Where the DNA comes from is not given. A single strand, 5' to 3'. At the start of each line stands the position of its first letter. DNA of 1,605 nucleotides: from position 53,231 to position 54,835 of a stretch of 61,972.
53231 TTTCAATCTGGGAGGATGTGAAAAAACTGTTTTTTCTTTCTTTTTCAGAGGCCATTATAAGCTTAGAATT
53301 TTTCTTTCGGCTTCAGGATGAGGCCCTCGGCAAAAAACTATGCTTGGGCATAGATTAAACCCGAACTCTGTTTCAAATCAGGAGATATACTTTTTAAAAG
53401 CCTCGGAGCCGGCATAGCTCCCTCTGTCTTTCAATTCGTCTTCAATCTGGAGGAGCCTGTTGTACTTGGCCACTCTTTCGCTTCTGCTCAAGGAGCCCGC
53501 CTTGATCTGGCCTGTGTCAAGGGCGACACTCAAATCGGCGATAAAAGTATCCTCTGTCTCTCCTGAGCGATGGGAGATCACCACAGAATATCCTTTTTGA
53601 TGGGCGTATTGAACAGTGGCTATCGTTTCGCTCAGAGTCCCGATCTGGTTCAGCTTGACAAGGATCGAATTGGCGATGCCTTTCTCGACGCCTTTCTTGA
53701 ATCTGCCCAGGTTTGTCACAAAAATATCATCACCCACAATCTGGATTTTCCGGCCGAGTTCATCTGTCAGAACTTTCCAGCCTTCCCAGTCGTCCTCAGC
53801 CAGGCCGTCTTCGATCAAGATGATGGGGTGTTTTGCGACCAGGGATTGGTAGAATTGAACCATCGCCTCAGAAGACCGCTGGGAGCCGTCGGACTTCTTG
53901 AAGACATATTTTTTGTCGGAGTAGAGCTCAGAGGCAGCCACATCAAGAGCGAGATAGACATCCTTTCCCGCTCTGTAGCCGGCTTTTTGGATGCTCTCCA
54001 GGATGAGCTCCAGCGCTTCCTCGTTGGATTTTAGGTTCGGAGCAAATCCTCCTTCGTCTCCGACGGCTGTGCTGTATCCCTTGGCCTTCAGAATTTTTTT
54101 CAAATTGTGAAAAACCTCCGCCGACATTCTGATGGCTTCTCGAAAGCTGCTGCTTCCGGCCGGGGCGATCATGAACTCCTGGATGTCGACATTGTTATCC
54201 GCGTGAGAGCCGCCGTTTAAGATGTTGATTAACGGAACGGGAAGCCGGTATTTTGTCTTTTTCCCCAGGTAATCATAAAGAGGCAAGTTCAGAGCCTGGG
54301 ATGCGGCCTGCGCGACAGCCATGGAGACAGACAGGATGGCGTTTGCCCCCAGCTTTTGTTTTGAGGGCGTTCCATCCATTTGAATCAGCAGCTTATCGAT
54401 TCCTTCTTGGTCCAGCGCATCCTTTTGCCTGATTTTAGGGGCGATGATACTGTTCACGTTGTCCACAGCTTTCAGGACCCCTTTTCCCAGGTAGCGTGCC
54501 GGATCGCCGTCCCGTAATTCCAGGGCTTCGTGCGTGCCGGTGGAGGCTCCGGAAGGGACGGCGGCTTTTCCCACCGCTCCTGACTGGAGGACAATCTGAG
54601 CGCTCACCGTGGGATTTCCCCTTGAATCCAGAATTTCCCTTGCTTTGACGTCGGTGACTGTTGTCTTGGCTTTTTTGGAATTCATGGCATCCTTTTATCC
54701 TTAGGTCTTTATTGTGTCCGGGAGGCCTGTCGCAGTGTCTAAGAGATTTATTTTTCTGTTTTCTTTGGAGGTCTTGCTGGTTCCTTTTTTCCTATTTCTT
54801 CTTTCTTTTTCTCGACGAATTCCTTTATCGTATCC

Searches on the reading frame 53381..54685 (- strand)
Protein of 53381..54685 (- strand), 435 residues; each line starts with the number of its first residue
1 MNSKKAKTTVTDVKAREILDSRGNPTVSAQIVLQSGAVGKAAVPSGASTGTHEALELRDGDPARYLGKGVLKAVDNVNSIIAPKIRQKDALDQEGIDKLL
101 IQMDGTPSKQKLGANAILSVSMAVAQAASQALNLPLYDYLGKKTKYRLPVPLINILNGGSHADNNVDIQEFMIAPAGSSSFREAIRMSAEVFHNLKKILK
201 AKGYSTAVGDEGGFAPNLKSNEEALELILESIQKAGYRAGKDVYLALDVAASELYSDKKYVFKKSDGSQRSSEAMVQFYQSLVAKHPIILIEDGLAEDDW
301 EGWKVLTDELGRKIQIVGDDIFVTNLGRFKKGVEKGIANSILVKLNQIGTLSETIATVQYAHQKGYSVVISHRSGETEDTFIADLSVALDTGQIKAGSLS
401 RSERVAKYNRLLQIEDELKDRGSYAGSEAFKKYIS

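Call 19: find_related_loci(query=window:53381-54685:-, collection=genome_contigs, flank=2000)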
Query window:53381-54685:- (435 aa) in genome_contigs; peptide patterns used: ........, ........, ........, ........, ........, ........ (x = any residue, [..] = any of these).
600 stretches matched a pattern (row limit reached: there are more); 597 encode a relative of the query (tblastn E <= 1e-3); the best 80 are kept; 80 distinct loci.
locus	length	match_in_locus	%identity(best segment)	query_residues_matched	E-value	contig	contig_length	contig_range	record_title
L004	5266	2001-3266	66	8-430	0e+0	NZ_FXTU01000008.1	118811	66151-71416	Laceyella tengchongensis strain DSM 45262 Ga0170389_108, whole genome shotgun sequence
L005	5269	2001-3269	65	8-430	0e+0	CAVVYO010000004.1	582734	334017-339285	MAG: Candidatus Glassbacteria bacterium isolate MFD03899.bin.2.138 genome assembly, contig: contig_18735, whole genome s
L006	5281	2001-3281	63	4-430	0e+0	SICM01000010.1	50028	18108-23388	MAG: Candidatus Latescibacterota bacterium isolate Baikal-deep-G205 BACOMB-C2753, whole genome shotgun sequence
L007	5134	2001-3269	63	8-430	0e+0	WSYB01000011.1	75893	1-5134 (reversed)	MAG: Geobacteraceae bacterium isolate X3_MetaBAT.27 scaffold_231, whole genome shotgun sequence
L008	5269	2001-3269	63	10-430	0e+0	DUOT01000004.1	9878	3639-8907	MAG TPA_asm: Acholeplasmataceae bacterium isolate AS08sgBPME_216 871_AS08, whole genome shotgun sequence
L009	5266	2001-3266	63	10-430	0e+0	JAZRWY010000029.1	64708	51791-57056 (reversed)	MAG: Anaerovoracaceae bacterium isolate T1900044951_TA20190004.MAGScoT_cleanbin_000040 SGB_3667_k141_1331671, whole geno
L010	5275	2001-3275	63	5-430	0e+0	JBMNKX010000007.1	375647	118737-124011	MAG: Bacillota bacterium isolate SBF912LR0HQ0172 contig_61313, whole genome shotgun sequence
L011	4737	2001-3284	63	8-431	0e+0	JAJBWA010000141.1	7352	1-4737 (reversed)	MAG: bacterium isolate Bin_B1_9 k141_186014, whole genome shotgun sequence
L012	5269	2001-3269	61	8-430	0e+0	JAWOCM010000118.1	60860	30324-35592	MAG: Desulfuromonadales bacterium isolate BLK5-1.bin.251 k191_3128678, whole genome shotgun sequence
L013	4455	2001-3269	64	8-430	0e+0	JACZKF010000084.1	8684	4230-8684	MAG: Desulfuromonadales bacterium isolate MAG38 geobacteraceae_2_contig_224200, whole genome shotgun sequence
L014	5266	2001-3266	62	8-430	0e+0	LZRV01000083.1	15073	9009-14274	MAG: Paenibacillaceae bacterium ZCTH02-B3 BIN03_NODE37315073745, whole genome shotgun sequence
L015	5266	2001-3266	62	8-430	3e-180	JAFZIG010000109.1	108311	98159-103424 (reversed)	MAG: Acidaminococcaceae bacterium isolate RGIG7791 Water_buffalos_Reticulum-1__c441494, whole genome shotgun sequence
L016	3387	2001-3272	62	13-432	0e+0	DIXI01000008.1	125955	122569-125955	MAG TPA_asm: Sphaerochaeta sp. UBA6084 UBA6084_contig_3517, whole genome shotgun sequence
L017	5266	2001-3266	61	8-430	3e-180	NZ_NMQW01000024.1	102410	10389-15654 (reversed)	Paenibacillus rigui strain JCM 16352 contig24, whole genome shotgun sequence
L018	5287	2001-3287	61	2-430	0e+0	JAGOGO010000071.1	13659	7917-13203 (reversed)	MAG: Deltaproteobacteria bacterium isolate Go_SlDig_bin_103 Go_SlDig_13278_length_13659_cov_7.326116, whole genome shotg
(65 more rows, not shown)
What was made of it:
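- Tried and rejected: Taxonomy from enolase against GTDB representatives: uninformative, best hit 66% across many phyla (call 19).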
